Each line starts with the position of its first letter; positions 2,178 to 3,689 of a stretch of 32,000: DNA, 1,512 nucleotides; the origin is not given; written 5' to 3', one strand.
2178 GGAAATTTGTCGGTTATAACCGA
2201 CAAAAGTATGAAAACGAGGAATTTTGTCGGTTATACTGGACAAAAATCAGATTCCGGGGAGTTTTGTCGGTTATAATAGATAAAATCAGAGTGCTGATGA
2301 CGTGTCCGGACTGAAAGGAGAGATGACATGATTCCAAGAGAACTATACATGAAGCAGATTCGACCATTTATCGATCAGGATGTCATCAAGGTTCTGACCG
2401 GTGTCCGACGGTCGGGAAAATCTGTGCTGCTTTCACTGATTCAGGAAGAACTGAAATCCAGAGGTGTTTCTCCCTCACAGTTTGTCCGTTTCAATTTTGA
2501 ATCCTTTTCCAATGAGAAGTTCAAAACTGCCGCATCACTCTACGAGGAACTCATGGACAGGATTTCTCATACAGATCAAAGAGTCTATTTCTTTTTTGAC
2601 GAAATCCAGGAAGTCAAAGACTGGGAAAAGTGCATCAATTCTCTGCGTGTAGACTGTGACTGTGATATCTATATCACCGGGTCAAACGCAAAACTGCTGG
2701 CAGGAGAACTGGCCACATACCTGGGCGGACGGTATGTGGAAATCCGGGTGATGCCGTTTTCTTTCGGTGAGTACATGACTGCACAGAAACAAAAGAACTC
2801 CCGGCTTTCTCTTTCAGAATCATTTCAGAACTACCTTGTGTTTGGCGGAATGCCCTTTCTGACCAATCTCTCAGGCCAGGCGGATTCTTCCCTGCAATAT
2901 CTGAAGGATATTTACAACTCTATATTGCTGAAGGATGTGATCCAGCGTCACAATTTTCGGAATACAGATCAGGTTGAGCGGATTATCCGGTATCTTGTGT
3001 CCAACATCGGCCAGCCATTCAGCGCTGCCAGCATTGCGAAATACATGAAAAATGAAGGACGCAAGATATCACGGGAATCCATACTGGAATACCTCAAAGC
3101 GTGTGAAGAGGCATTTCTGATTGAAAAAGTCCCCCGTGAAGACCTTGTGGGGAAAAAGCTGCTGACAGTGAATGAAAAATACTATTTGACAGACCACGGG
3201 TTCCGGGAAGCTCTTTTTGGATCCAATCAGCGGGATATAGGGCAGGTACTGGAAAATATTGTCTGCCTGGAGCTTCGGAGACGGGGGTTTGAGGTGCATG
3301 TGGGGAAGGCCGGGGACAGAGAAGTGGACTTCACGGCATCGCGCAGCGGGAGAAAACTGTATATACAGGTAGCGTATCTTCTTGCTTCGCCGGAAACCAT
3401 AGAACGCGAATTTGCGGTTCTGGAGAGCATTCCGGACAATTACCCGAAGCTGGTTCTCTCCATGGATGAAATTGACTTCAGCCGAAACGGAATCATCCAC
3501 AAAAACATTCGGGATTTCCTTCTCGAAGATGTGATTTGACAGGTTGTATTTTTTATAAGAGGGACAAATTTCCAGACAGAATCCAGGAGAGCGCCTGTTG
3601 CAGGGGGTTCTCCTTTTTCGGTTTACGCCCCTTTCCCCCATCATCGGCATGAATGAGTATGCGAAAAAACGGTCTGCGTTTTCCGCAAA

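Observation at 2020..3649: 1.6-kb low-GC module: DUF4143 AAA+ ATPase plus palindrome array, bounded by 23-bp imperfect inverted repeats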

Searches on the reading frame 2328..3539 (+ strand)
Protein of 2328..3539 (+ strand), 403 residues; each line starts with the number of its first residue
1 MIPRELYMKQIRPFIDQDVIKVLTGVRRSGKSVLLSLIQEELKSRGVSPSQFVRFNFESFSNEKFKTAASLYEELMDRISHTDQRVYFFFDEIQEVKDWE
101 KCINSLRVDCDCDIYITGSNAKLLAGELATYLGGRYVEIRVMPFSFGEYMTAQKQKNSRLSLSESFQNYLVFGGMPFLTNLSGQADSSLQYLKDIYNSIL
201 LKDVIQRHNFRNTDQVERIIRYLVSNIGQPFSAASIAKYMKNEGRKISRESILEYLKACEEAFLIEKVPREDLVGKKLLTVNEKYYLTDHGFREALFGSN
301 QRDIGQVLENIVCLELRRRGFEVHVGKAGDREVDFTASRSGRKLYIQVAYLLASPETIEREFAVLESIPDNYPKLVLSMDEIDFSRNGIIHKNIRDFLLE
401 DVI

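Call 7: search_protein_families(library=pfam, proteins=[window:2328-3539:+])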
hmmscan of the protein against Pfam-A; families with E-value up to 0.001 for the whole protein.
window:2328-3539:+ (403 aa): 3 families
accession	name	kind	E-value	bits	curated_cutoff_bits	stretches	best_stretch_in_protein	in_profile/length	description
PF13173.12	AAA_14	-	1.2e-32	113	27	1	20-150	4-129/129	AAA domain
PF13635.12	DUF4143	-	9e-19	68.2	28.1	1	202-349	2-158/160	Domain of unknown function (DUF4143)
PF13401.12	AAA_22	-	0.00096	19.9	27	0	21-107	8-105/130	AAA domain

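Call 9: find_encoding_contigs(protein=window:2328-3539:+, flank=10000, max_places=10)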
Protein window:2328-3539:+ (403 aa): 4 contigs read that carry it; 3 places shown.
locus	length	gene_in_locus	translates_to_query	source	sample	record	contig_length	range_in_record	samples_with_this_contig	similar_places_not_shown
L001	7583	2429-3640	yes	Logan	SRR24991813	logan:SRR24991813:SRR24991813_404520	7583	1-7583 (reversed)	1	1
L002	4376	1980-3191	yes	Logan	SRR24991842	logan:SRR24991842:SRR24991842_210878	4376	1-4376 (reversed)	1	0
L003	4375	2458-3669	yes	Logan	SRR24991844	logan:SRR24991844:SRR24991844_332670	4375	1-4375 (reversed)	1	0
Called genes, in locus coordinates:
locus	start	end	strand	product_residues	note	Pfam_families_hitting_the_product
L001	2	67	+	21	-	?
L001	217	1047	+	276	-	PF02811:PHP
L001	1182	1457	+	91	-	PF01418:HTH_6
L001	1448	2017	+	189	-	PF01380:SIS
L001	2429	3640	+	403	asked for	PF13173:AAA_14, PF13635:DUF4143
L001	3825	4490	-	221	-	PF07883:Cupin_2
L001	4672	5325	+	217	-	PF00027:cNMP_binding, PF13545:HTH_Crp_2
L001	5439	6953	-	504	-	PF08984:DUF1858, PF04282:DUF438, PF01814:Hemerythrin, PF13596:PAS_10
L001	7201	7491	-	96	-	-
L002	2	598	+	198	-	?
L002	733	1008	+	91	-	PF01418:HTH_6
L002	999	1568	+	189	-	PF01380:SIS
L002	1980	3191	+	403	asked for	PF13173:AAA_14, PF13635:DUF4143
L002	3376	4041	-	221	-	PF07883:Cupin_2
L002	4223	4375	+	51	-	?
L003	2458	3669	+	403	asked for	PF13173:AAA_14, PF13635:DUF4143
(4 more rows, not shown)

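Call 20: search_protein_families(library=padloc, proteins=[window:2328-3539:+], max_evalue=0.01)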
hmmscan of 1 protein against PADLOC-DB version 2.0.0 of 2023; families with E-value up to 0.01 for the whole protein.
window:2328-3539:+ (403 aa): 9 families
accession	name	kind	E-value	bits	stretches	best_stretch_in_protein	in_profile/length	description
PDLC04787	PDC-S01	-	8.1e-163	540.1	1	1-400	10-408/412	-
PDLC04789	PDC-S01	-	1.9e-37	127.2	1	1-318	1-301/375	-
PDLC04791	PDC-S01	-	1.4e-20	71.4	1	17-348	18-349/395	-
PDLC04790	PDC-S01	-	7.2e-20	69.1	1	9-319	18-328/422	-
PDLC04786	PDC-S01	-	2e-15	54.5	1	22-348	24-384/439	-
PDLC04788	PDC-S01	-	2.3e-12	44.6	1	22-275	23-286/448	-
PDLC04792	PDC-S01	-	3.1e-11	40.5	2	9-158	8-160/452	-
PDLC04984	PDC-S27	-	1.9e-06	25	1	99-285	126-318/474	-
PDLC00268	PtuA1|PtuA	-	0.006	14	0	22-172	29-172/411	AAA ATPase domain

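Call 21: search_protein_families(library=ncbifam, proteins=[window:2328-3539:+], max_evalue=0.01)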
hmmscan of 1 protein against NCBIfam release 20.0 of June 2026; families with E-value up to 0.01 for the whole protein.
window:2328-3539:+ (403 aa): 0 families

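Call 27: find_related_loci(query=window:2328-3539:+, collection=genome_contigs, flank=4000)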
Query window:2328-3539:+ (403 aa) in genome_contigs; peptide patterns used: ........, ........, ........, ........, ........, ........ (x = any residue, [..] = any of these).
244 stretches matched a pattern; 194 encode a relative of the query (tblastn E <= 1e-3); the best 80 are kept; 80 distinct loci.
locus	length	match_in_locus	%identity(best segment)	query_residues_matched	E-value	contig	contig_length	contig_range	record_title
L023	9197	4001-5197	60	1-399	3e-171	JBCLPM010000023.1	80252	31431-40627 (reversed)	Lachnospiraceae bacterium 64-25 voucher GPTB0140 scaffold23, whole genome shotgun sequence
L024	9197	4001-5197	60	1-399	5e-170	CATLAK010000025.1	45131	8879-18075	MAG TPA_asm: uncultured Lachnospiraceae bacterium isolate MGG03587_1680015450 genome assembly, contig: ERR2844015_2866,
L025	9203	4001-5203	60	1-401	1e-167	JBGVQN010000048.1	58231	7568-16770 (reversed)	MAG: Lachnospiraceae bacterium isolate fecal_MAG_163 fecal_MAG_163_contig_0048, whole genome shotgun sequence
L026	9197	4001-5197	60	1-399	8e-167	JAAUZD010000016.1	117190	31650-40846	MAG: Lachnospiraceae bacterium isolate Mgla_MAG_17-bin_4 c_000000018725, whole genome shotgun sequence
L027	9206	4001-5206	61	1-400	3e-164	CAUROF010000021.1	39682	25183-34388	MAG TPA_asm: uncultured Fusobacterium sp. isolate ERR9968906_bin.3_MetaWRAP_v1.3_MAG genome assembly, contig: ERZ2161587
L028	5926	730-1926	58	1-399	5e-164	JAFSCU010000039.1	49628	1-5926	MAG: Oscillospiraceae bacterium isolate RGIG3025 Goat_Rectum-3__c596194, whole genome shotgun sequence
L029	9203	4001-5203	59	1-401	2e-162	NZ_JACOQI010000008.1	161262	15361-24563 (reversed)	Dysosmobacter segnis strain BX15 BX-15_ctg0008, whole genome shotgun sequence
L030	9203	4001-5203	59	1-401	9e-162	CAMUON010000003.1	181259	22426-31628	MAG TPA_asm: uncultured Atopobium sp. isolate SRR10258553_bin.7_metaWRAP_v1.3_MAG genome assembly, contig: ERZ13382845.1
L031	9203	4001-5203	59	1-401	5e-162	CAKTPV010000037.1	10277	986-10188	MAG: uncultured Oscillospiraceae bacterium isolate REFINED_METABAT215_TOP10_CONTIGS_1500_ASSEMBLY_K77_MERGED__Hadza_MoBi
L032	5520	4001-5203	59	1-401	3e-162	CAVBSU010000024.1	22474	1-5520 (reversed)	Lachnospiraceae bacterium isolate G02644-L1_cleanbin_000010 genome assembly, contig: Spades_G02644-L1_contig_628, whole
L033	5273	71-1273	59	1-401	3e-162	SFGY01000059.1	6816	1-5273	MAG: Clostridiales bacterium isolate W0P9.013 Contig3918, whole genome shotgun sequence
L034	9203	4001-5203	58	1-401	2e-161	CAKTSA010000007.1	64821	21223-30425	MAG: uncultured Oscillospiraceae bacterium isolate REFINED_METABAT215_TOP10_CONTIGS_1500_ASSEMBLY_K77_MERGED__Hadza_MoBi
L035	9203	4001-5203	58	1-401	2e-161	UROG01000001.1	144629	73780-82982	uncultured Clostridiales bacterium isolate UMGS1192 genome assembly, contig: NODE_19_length_144629_cov_11.760351, whole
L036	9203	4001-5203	59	1-401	4e-161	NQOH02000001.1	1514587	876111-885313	Bifidobacteriaceae bacterium NR047 contig_1_NR047, whole genome shotgun sequence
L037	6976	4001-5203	58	1-401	1e-160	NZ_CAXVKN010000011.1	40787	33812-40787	Catenibacterium mitsuokai DSM 15897 isolate CC00598 CC00598_11_NODE_11_length_40787_cov_266.895652, whole genome shotgun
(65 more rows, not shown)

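Call 35: find_homologous_proteins(query=window:2328-3539:+, max_evalue=1e-50)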
Query window:2328-3539:+ (403 aa): 8000 proteins with E <= 1e-50 among 8000 candidates; the best 120 are listed.
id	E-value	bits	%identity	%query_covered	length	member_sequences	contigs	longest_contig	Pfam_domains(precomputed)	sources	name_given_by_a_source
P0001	3.4e-263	890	100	100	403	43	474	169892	PF13173.13,PF13635.13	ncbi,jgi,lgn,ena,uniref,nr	ncbi:ATP-binding protein [Faecalibaculum rodentium]|jgi:hypothetical protein|uniref:ATP-binding prot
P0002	1.2e-185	635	-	-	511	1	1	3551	PF13173.13,PF13635.13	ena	-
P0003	2.5e-169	581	64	100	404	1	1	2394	PF13173.13,PF13635.13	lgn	-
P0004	1.5e-167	576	64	99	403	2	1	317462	PF13173.13,PF13635.13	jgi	-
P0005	3.3e-167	574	64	99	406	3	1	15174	PF13173.13,PF13635.13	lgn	-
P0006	3.4e-167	574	63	100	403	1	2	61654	PF13173.13,PF13635.13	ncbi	-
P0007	4.6e-167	574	63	99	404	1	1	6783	PF13173.13,PF13635.13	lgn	-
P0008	3.9e-166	571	62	100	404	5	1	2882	PF13173.13,PF13635.13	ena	-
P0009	4.3e-166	571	62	100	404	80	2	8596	PF13173.13,PF13635.13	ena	-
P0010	9.4e-166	570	62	100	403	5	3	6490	PF13173.13,PF13635.13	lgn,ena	-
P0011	1.1e-165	570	62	99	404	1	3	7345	PF13173.13,PF13635.13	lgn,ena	-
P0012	1.9e-165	569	63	100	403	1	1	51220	PF13173.13,PF13635.13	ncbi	-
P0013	3.6e-165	568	62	100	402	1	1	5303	PF13173.13,PF13635.13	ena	-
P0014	3.7e-165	568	62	99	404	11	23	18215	PF13173.13,PF13635.13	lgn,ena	-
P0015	6.7e-165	567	63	99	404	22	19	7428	PF13173.13,PF13635.13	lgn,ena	-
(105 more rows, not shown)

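Call 36: find_encoding_contigs(protein=P0002, flank=5000, max_places=4)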
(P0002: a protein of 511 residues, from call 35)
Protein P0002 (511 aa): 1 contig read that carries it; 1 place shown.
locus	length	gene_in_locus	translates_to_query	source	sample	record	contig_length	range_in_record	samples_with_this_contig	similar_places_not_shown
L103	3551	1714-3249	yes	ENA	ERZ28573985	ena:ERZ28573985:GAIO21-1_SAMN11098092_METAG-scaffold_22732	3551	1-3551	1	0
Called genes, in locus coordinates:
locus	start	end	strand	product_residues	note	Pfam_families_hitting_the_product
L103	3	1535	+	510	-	?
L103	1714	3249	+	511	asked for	PF13173:AAA_14, PF13635:DUF4143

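Call 38: search_solved_structures(query=window:2328-3539:+, max_evalue=1, show_alignments=2)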
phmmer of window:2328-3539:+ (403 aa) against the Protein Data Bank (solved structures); distinct sequences matched with E-value up to 1: 0.

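Call 48: predict_structure(alignment_id=A2)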
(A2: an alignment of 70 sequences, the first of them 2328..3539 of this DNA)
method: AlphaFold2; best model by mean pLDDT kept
length: 403 residues; sequences in the alignment: 70
mean_pLDDT: 76.8   pTM: 0.71
mean pLDDT of the five models: 76.8, 75.3, 73.1, 71.7, 71.0
residues with pLDDT >= 90: 78; 70-90: 209; 50-70: 71; < 50: 45
segments of 3 or more residues with pLDDT < 50: 1-4, 11-29, 121-133, 178-182
pLDDT, mean of each block of 10 residues (from residue 1): 51 43 40 71 84 83 82 90 85 81 83 72 43 50 74 72 84 57 58 61 69 84 86 89 89 85 81 68 79 70 84 89 88 91 93 90 89 95 93 93 76
secondary structure, 60 per line:
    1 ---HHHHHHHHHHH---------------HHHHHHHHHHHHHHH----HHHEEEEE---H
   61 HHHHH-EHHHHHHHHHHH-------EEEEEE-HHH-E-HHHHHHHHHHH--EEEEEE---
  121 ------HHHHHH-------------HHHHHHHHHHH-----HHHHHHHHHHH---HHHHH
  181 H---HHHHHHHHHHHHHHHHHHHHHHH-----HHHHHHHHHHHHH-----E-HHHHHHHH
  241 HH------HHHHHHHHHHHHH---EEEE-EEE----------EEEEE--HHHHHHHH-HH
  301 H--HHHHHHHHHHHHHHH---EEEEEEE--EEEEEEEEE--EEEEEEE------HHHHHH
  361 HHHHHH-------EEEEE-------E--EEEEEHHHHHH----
elements in order: H4-14 H30-44 E52-56 H60-65 H68-78 E86-91 H99-109 E112-117 H127-132 H146-156 H162-172 H176-181 H185-207 H213-225 H233-242 H249-261 E265-268 E270-272 E283-287 H290-297 H304-318 E322-328 E331-339 E342-348 H355-366 E374-378 E389-393 H394-399

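Call 51: fold_search(model_id=the predicted structure, library=pdb)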
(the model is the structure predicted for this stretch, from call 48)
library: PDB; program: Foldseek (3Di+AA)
matches with E <= 10: 561; with E <= 0.001: 10
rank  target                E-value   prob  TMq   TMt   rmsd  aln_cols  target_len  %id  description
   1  2fna_A                5.5e-06  1.00  0.35  0.39   8.8       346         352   15  Crystal structure of an archaeal aaa+ atpase (sso1545) from sulfolobus solfataricus p2 at 2.00 A resolution (released 2006-02-07)
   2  2qen                  5.5e-06  1.00  0.36  0.40  10.6       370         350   16  The walker-type atpase paby2304 of pyrococcus abyssi (released 2008-07-01)
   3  1xmx                  4.7e-05  0.90  0.18  0.19  23.5       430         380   13  Crystal structure of protein VC1899 from Vibrio cholerae (released 2004-11-16)
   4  2v1u_A                5.0e-05  1.00  0.23  0.24  15.8       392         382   13  STRUCTURE OF THE AEROPYRUM PERNIX ORC1 PROTEIN IN COMPLEX WITH DNA (released 2007-09-18)
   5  2qby_A                1.7e-04  0.99  0.25  0.26  13.6       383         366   10  Crystal structure of a heterodimer of Cdc6/Orc1 initiators bound to origin DNA (from S. solfataricus) (released 2007-09-11)
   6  8s0e_G                3.7e-04  0.98  0.23  0.27  16.9       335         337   13  H. sapiens OCCM bound to double stranded DNA (released 2024-10-02)
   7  9u49_A                3.7e-04  0.84  0.20  0.20  23.6       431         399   12  crystal structure of Cdn1 in complex with cA4 (released 2026-02-04)
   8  7bdv_B                5.1e-04  0.89  0.20  0.24  25.1       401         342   11  Structure of Can2 from Sulfobacillus thermosulfidooxidans in complex with cyclic tetra-adenylate (cA4) (released 2021-03-03)
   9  3r8f_A                7.6e-04  0.99  0.23  0.27  12.6       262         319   15  Replication initiator DnaA bound to AMPPCP and single-stranded DNA (released 2011-09-28)
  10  8z4i_A                7.6e-04  0.92  0.23  0.24  18.1       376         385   11  crystal structure of Cdn1 in complex with cA3 (released 2026-02-04)
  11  2qby_B                1.0e-03  0.97  0.25  0.27  15.4       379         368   12  Crystal structure of a heterodimer of Cdc6/Orc1 initiators bound to origin DNA (from S. solfataricus) (released 2007-09-11)
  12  8bob_C                1.5e-03  0.98  0.27  0.26  20.1       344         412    9  Structural basis for negative regulation of the maltose system (released 2023-10-18)
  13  7vsr_M                1.7e-03  0.96  0.25  0.31  14.5       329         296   14  Structure of McrBC (stalkless mutant) (released 2023-02-15)
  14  7tji_D                2.2e-03  0.84  0.22  0.21  18.5       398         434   16  S. cerevisiae ORC bound to 84 bp ARS1 DNA and Cdc6 (state 2) with flexible Orc6 N-terminal domain (released 2022-10-05)
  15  7tjh_I                3.2e-03  0.69  0.17  0.18  18.1       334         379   11  S. cerevisiae ORC bound to 84 bp ARS1 DNA and Cdc6 (state 1) with flexible Orc6 N-terminal domain (released 2022-10-05)
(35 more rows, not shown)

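Call 61: search_protein_families(library=pfam, alignment_id=A3, max_evalue=0.00001)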
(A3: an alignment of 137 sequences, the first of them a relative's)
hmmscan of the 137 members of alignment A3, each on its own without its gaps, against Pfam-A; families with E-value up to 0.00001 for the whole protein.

A. member 1, L023:2986-3795:- (270 aa): 2 families
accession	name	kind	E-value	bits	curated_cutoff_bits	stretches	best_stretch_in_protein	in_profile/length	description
PF13411.12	MerR_1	-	3.8e-17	62.6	21.6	1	1-61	9-68/69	MerR HTH family regulatory protein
PF00376.29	MerR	-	1.5e-08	34.8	28.2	1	1-31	8-38/38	MerR family regulatory protein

B. families by the number of members that match (of 137 scanned): 180 families (the first 25 are shown)
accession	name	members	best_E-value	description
PF01926.29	MMR_HSR1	5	1.6e-23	50S ribosome-binding GTPase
PF02421.24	FeoB_N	5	1.8e-10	Ferrous iron transport protein B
PF06071.19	YchF-GTPase_C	4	6.9e-40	Protein of unknown function (DUF933)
PF13411.12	MerR_1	4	3e-19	MerR HTH family regulatory protein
PF00376.29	MerR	4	1.7e-15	MerR family regulatory protein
PF00239.26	Resolvase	3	2.9e-41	Resolvase, N terminal domain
PF05569.17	Peptidase_M56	2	3.9e-44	BlaR1 peptidase M56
PF01370.27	Epimerase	2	5.5e-38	NAD dependent epimerase/dehydratase family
PF00072.30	Response_reg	2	1e-37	Response regulator receiver domain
PF07739.18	TipAS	2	2.8e-32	TipAS antibiotic-recognition domain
PF00702.32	Hydrolase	2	7.6e-29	haloacid dehalogenase-like hydrolase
PF00436.31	SSB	2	2.9e-26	Single-strand binding protein family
PF07508.19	Recombinase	2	3.1e-23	Recombinase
PF16363.11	GDP_Man_Dehyd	2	1.8e-18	GDP-mannose 4,6 dehydratase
PF02661.23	Fic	2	2.4e-18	Fic/DOC family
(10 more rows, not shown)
